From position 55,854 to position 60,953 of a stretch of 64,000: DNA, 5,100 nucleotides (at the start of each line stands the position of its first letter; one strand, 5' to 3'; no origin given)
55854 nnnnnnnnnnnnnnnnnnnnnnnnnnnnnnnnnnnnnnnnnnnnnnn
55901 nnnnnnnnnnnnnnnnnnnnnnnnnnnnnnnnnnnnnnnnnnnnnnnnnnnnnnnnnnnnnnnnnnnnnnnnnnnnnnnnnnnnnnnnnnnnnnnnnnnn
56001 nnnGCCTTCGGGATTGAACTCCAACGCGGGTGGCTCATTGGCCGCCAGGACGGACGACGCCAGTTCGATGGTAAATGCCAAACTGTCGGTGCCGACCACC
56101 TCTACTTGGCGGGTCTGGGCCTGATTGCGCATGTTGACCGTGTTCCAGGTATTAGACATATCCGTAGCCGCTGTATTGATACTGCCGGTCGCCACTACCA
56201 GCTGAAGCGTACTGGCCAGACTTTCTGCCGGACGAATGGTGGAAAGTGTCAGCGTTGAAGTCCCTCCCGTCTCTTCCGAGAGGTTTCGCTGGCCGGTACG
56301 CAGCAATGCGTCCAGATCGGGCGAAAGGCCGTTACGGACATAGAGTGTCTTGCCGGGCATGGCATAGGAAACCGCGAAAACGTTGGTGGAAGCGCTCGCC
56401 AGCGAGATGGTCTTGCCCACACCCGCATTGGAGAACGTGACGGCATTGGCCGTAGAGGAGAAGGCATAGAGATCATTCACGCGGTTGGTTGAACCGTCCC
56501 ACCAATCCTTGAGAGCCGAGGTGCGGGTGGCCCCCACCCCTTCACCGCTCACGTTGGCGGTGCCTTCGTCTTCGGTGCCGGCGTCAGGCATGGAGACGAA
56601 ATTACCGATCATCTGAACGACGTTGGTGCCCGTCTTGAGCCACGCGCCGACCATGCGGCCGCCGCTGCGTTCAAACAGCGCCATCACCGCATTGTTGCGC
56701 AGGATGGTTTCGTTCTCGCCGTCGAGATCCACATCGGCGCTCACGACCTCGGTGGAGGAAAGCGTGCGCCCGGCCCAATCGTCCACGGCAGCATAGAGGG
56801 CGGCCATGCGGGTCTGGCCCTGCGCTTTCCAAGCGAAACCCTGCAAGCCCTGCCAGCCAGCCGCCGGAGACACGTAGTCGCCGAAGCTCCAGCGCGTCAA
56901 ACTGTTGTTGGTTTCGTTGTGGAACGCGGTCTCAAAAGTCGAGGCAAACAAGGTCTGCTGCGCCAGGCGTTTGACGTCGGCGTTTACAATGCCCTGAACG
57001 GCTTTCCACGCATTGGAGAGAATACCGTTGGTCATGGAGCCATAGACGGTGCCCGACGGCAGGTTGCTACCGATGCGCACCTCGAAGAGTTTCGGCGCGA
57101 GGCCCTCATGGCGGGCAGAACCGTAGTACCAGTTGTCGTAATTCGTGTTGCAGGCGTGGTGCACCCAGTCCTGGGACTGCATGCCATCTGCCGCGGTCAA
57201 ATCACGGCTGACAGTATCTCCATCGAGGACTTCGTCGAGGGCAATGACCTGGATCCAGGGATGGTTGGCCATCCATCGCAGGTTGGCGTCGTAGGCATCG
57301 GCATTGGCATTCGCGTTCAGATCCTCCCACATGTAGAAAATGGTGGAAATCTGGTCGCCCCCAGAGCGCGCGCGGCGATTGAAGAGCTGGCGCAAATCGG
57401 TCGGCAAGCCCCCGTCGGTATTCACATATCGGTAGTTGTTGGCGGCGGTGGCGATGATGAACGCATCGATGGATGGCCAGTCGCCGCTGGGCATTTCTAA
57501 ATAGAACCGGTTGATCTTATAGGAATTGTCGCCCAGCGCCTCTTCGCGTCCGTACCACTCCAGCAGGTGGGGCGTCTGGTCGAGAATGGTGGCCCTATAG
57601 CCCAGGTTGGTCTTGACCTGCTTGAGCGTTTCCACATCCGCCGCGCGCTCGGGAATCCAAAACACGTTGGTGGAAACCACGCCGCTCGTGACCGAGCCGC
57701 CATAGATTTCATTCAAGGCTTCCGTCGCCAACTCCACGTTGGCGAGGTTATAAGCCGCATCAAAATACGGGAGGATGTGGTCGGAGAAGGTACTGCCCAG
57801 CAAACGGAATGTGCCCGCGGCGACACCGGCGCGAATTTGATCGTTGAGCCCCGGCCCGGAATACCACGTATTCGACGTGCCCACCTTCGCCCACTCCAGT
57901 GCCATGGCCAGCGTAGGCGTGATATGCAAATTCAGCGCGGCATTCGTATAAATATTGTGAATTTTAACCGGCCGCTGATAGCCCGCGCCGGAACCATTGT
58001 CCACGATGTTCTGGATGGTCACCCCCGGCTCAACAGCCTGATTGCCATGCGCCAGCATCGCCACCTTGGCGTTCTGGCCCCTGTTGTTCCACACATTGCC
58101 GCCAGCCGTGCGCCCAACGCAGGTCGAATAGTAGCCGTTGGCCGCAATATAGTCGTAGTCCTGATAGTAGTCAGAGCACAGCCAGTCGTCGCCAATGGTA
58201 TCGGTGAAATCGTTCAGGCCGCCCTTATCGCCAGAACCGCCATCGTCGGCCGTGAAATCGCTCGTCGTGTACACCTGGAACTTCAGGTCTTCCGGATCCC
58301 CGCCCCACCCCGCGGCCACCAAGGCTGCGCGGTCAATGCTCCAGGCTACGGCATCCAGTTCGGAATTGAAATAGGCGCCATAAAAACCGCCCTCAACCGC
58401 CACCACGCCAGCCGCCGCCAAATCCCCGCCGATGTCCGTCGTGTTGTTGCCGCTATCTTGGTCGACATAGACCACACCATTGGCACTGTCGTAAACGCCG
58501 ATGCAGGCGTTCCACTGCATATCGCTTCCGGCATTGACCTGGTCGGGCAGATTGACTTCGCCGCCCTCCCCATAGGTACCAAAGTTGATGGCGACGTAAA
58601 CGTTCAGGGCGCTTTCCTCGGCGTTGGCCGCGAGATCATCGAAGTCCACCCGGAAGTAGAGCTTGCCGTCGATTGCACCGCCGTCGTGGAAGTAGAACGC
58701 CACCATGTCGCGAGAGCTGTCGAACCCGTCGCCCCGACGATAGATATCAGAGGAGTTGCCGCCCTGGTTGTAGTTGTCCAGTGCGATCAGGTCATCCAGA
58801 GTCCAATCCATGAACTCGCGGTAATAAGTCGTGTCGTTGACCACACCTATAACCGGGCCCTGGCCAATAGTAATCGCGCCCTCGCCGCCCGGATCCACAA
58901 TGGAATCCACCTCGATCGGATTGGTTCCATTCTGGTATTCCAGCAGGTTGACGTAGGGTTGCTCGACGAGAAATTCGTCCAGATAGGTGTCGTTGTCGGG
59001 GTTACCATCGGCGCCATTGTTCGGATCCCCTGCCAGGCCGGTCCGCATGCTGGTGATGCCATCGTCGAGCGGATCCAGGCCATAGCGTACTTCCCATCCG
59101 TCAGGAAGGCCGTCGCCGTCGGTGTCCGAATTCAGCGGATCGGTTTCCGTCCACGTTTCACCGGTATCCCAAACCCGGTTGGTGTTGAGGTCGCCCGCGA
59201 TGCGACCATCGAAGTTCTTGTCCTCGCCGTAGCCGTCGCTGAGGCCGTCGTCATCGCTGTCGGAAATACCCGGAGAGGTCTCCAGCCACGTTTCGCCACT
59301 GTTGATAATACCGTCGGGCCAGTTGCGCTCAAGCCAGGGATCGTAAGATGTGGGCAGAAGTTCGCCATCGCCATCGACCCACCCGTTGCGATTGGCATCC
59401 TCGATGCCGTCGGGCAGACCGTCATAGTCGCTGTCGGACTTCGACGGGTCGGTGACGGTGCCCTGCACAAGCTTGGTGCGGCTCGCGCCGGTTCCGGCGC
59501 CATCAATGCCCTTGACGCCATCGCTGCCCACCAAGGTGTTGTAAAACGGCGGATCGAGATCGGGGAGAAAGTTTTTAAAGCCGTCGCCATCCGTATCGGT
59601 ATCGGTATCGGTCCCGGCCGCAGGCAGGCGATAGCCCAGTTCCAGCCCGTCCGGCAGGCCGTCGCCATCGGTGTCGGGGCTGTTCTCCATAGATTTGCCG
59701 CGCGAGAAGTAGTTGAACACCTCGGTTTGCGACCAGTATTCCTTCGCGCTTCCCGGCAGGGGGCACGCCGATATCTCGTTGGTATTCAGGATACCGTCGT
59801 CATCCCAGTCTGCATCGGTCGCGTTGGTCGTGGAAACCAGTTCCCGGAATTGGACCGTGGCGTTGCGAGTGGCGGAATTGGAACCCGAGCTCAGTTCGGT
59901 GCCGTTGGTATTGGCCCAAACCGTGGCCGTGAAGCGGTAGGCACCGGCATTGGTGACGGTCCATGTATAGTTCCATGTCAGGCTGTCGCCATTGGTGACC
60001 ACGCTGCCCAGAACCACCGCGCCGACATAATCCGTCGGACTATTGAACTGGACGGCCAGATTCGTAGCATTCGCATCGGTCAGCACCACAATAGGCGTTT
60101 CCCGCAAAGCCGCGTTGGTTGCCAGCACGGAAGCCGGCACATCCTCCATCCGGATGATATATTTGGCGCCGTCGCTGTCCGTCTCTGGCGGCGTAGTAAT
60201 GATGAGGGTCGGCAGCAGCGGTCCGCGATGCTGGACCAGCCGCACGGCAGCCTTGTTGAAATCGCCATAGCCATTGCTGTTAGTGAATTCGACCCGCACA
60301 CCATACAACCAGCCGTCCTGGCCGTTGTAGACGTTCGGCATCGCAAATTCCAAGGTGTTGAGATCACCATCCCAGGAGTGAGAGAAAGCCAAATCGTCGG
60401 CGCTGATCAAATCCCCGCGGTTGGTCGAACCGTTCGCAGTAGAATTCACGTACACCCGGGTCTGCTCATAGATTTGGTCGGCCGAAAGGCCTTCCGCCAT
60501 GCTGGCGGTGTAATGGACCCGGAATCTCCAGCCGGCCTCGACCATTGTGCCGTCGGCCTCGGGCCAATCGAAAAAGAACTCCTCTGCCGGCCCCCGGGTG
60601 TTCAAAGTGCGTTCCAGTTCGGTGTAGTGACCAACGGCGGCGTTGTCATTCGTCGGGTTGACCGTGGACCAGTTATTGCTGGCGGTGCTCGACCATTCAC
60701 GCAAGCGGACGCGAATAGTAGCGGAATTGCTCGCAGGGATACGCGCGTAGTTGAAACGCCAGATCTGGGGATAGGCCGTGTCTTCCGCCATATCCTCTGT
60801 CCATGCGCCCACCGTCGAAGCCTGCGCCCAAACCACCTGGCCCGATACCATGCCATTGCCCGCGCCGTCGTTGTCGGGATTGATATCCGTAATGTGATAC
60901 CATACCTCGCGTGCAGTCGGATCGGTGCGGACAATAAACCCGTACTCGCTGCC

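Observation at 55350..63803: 2818-aa secreted GH13 enzyme carrying thrombospondin-type-3-like Ca-binding Asp repeats, the third giant alpha-glucan enzyme in 64 kb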

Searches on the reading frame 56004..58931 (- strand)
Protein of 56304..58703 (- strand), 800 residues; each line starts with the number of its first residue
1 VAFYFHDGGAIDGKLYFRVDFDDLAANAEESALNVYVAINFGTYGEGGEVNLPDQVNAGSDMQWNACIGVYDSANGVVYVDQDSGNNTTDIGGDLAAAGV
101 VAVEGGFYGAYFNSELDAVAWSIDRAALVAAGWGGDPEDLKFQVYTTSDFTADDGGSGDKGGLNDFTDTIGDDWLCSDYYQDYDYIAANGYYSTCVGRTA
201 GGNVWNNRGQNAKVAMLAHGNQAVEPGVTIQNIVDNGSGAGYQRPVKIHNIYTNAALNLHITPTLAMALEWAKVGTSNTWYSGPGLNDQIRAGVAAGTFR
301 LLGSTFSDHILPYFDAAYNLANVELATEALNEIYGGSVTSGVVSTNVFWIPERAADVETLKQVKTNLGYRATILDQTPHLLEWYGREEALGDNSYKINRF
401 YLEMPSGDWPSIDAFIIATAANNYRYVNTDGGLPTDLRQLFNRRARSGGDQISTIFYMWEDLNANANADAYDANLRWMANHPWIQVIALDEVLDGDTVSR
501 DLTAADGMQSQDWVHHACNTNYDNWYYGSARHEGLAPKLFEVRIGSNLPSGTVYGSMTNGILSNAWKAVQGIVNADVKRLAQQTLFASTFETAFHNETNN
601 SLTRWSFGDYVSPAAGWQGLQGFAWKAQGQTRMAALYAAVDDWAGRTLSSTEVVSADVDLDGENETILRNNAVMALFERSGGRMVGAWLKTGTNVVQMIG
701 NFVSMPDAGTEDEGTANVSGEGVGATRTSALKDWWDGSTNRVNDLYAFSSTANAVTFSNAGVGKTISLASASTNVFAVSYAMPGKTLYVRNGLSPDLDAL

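Call 11: search_solved_structures(query=window:56304-58703:-, max_evalue=1, show_alignments=3)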
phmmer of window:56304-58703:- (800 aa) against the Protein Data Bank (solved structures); distinct sequences matched with E-value up to 1: 0.

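Call 23: search_solved_structures(query=A2, max_evalue=10)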
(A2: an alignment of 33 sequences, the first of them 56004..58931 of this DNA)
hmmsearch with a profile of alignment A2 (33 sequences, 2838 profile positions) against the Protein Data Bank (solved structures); distinct sequences matched with E-value up to 10: 146 (the best 60 are shown).
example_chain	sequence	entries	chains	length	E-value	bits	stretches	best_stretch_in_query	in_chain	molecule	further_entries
3bc9_A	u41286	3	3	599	2.5e-31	110.7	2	41-126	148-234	Alpha amylase, catalytic region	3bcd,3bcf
1mwo_A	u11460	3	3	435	4.9e-31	109.8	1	42-127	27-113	alpha amylase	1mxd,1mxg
3qgv_A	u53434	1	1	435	1.2e-28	101.9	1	42-127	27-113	Alpha amylase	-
6ag0_A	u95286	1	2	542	3.3e-28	100.4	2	26-126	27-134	Alpha-amylase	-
1hvx_A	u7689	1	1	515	9.3e-27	95.6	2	33-126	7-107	ALPHA-AMYLASE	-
4uzu_A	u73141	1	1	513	1.2e-26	95.2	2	33-126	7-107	ALPHA-AMYLASE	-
8jjm_A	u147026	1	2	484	8.1e-25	89.2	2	32-126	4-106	Amy63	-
9fz3_A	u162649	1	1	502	2.3e-23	84.3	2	32-126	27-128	Amylase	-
1ud2_A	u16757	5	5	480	4.6e-23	83.3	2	40-126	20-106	amylase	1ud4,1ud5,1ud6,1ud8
1ud3_A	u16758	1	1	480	4.6e-23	83.3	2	40-126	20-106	amylase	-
1vjs_A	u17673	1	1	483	5.5e-23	83.1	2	40-127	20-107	ALPHA-AMYLASE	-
8xc9_A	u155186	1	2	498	6.6e-23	82.8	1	28-126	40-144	AmyA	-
24zp_A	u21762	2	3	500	6.9e-23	82.8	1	28-126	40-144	alpha amylase | Alpha-amylase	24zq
8xdx_A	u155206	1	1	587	9.1e-23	82.3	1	28-126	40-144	AmyA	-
6gxv_A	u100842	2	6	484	1.4e-22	81.8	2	33-126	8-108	A-amylase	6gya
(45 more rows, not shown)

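Call 30: predict_structure(alignment_id=A2)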
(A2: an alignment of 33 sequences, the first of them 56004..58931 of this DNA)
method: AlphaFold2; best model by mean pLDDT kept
length: 976 residues; sequences in the alignment: 33
mean_pLDDT: 76.8   pTM: 0.82
mean pLDDT of the five models: 76.8, 76.4, 75.3, 73.6, 72.2
residues with pLDDT >= 90: 287; 70-90: 405; 50-70: 166; < 50: 118
segments of 3 or more residues with pLDDT < 50: 1-16, 57-60, 227-237, 454-463, 581-589, 591-598, 667-695, 790-801, 965-976
pLDDT, mean of each block of 10 residues (from residue 1): 33 53 89 89 91 58 54 75 90 89 65 91 87 84 86 90 88 92 89 92 91 92 60 49 80 69 82 89 89 81 76 88 92 92 84 81 93 92 75 88 90 81 80 80 90 47 58 79 71 73 77 82 79 85 91 92 90 71 45 47 54 55 54 61 89 90 59 37 38 49 72 92 91 80 93 86 91 83 52 44 72 67 87 87 89 92 86 85 81 89 86 91 60 60 88 94 50 38
secondary structure, 60 per line:
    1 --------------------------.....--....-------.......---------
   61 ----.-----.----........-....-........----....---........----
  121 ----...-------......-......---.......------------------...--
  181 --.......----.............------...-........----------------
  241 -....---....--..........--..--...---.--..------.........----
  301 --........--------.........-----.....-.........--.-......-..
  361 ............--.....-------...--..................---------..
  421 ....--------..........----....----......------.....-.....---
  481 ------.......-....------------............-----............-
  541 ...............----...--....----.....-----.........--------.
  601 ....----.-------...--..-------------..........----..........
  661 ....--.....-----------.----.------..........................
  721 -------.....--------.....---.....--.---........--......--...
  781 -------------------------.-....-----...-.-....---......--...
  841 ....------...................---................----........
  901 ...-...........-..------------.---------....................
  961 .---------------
elements in order (helices of 4 or more, strands of 3 or more residues): E27-31 E34-37 E48-51 E76-83 H85-88 E90-97 H102-105 E109-116 E125-127 E135-140 E142-147 E151-157 E176-178 E183-189 E194-200 H201-206 E217-224 E242-245 H249-252 H255-264 E271-273 E288-296 H303-310 H319-327 E333-337 H339-347 H352-357 H359-372 E375-379 H392-409 E419-424 H433-442 E447-450 H455-460 H467-471 E473-477 E487-493 H495-498 H511-522 E528-534 H535-539 H541-555 E560-562 H565-568 E573-577 H583-591 H600-603 E617-619 H637-646 H651-664 H667-671 H695-720 E728-732 E741-745 E749-753 E760-767 E770-775 E808-811 E823-826 E830-835 E838-844 E851-869 H873-883 E884-888 E893-900 E905-915 E941-961

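Call 34: fold_search(model_id=the predicted structure, library=pdb)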
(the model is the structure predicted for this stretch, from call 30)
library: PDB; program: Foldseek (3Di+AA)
matches with E <= 10: 1041; with E <= 0.001: 84
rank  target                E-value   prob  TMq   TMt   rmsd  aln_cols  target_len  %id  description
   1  1k1x_A                3.3e-20  1.00  0.29  0.39  13.1       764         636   12  Crystal structure of 4-alpha-glucanotransferase from thermococcus litoralis (released 2003-06-17)
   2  1k1x_B                2.1e-19  1.00  0.29  0.40  13.6       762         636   12  Crystal structure of 4-alpha-glucanotransferase from thermococcus litoralis (released 2003-06-17)
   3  1k1w                  3.5e-18  1.00  0.28  0.38  13.8       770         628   12  Crystal structure of 4-alpha-glucanotransferase from thermococcus litoralis (released 2003-06-17)
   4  7ufu_A                7.6e-14  1.00  0.24  0.23  24.2      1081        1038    8  Cryo-EM Structure of Bl_Man38A nucleophile mutant in complex with mannose at 2.7 A (released 2022-11-16)
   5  7ufr_A                1.6e-13  1.00  0.26  0.25  23.9      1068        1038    9  Cryo-EM Structure of Bl_Man38A at 2.7 A (released 2022-11-16)
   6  7uft_A                3.4e-13  1.00  0.22  0.21  24.6      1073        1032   10  Cryo-EM Structure of Bl_Man38C at 2.9 A (released 2022-11-16)
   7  7ufs_A                2.6e-12  1.00  0.24  0.22  25.9      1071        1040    9  Cryo-EM Structure of Bl_Man38B at 3.4 A (released 2022-11-16)
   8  6rrn                  2.1e-10  1.00  0.25  0.25  21.2       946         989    8  GOLGI ALPHA-MANNOSIDASE II in complex with pentyl 2,5-dideoxy-2,5-imino-D-talo-hexonamide (released 2020-07-08)
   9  6rqz                  2.8e-10  1.00  0.26  0.25  21.1       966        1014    8  GOLGI ALPHA-MANNOSIDASE II complex with Manno-epi-cyclophellitol aziridine (released 2020-07-08)
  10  6rpc                  7.6e-10  1.00  0.26  0.25  21.0       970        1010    7  GOLGI ALPHA-MANNOSIDASE II (released 2020-07-08)
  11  6rrj                  8.0e-10  1.00  0.26  0.25  21.0       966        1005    7  GOLGI ALPHA-MANNOSIDASE II in complex with 5-(Adamantan-1yl-methoxy)-pentyl 2,5-dideoxy-2,5-imino-D-talo-hexonamide (released 2020-07-08)
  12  6rru                  8.4e-10  1.00  0.28  0.27  21.0       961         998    8  GOLGI ALPHA-MANNOSIDASE II in complex with (5R,6R,7S,8S)-5,6,7,8-tetrahydro-5-(hydroxymethyl)-3-(3-phenylpropyl)imidazo[ (released 2020-07-08)
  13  6rrh                  9.9e-10  1.00  0.26  0.25  20.3       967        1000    7  GOLGI ALPHA-MANNOSIDASE II (released 2020-07-08)
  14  6rrw                  1.4e-09  1.00  0.26  0.25  21.2       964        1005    7  GOLGI ALPHA-MANNOSIDASE II in complex with (2R,3R,4R,5S)-1-(5-{[4-(3,4-Dihydro-2H-1,5-benzodioxepin-7-yl)benzyl]oxy}pent (released 2020-07-08)
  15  6rry                  1.4e-09  1.00  0.25  0.24  21.6       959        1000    8  GOLGI ALPHA-MANNOSIDASE II in complex with (2S,3R)-2-(Hydroxymethyl)-1,2,3,6-tetrahydro-3-pyridinol (released 2020-07-08)
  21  7e1y_A                6.0e-09  1.00  0.27  0.46  16.6       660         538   11  Staphylothermus marinus amylopullulanase -SmApu (released 2022-02-09)
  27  3p0b                  9.6e-09  1.00  0.26  0.47   8.8       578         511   12  Thermus thermophilus family GH57 branching enzyme: crystal structure, mechanism of action and products formed (released 2010-10-20)
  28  1ufa                  1.1e-08  1.00  0.25  0.44   9.9       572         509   12  Crystal structure of TT1467 from Thermus thermophilus HB8 (released 2003-11-28)
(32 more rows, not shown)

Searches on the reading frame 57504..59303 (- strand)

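Call 8: search_protein_families(library=pfam, proteins=[window:57504-59303:-], max_evalue=1)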
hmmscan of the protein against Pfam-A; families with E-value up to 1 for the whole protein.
window:57504-59303:- (600 aa): 3 families
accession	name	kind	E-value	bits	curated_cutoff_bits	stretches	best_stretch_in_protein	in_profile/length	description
PF18884.5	TSP3_bac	-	6.4e-06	26.4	25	1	60-80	1-21/22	Bacterial TSP3 repeat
PF03065.20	Glyco_hydro_57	-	8.3e-05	22.5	21.2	1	457-584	71-181/291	Glycosyl hydrolase family 57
PF01472.26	PUA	-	0.17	12.3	24.8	1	276-319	1-37/74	PUA domain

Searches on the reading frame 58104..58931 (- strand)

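Call 47: search_protein_families(library=pfam, proteins=[window:58104-58931:-], max_evalue=10)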
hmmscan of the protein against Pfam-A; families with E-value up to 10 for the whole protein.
window:58104-58931:- (276 aa): 1 family
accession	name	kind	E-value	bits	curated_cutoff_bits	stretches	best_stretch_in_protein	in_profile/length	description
PF01472.26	PUA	-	0.063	13.7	24.8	1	152-195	1-37/74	PUA domain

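Call 52: search_protein_families(library=ncbifam, proteins=[window:58104-58931:-], max_evalue=1)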
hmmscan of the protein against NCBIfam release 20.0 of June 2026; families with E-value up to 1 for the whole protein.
window:58104-58931:- (276 aa): 0 families

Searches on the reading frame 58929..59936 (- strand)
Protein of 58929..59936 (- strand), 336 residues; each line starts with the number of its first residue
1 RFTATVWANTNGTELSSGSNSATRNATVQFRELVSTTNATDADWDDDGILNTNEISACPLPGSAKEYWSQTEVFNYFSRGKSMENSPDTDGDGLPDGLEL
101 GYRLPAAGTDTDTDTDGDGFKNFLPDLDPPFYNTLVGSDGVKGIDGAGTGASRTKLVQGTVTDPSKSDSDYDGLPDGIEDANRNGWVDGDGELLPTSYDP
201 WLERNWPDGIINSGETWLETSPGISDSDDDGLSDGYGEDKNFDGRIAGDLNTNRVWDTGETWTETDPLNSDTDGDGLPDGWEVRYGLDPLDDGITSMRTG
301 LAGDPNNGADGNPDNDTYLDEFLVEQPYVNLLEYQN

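Call 47: search_protein_families(library=pfam, proteins=[window:58929-59936:-], max_evalue=10)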
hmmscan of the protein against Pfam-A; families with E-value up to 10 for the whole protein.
window:58929-59936:- (336 aa): 2 families
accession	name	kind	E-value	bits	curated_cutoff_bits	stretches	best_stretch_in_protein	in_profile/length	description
PF18884.5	TSP3_bac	-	4.2e-07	30.1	25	3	271-291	1-21/22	Bacterial TSP3 repeat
PF23657.1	DUF7151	-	3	8.3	27.2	0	43-57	27-41/46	Domain of unknown function (DUF7151)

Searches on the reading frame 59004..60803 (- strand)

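Call 8: search_protein_families(library=pfam, proteins=[window:59004-60803:-], max_evalue=1)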
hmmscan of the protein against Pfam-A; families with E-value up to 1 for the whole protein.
window:59004-60803:- (600 aa): 1 family
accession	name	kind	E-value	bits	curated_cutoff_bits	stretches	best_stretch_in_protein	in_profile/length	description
PF18884.5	TSP3_bac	-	3e-06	27.4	25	2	560-580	1-21/22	Bacterial TSP3 repeat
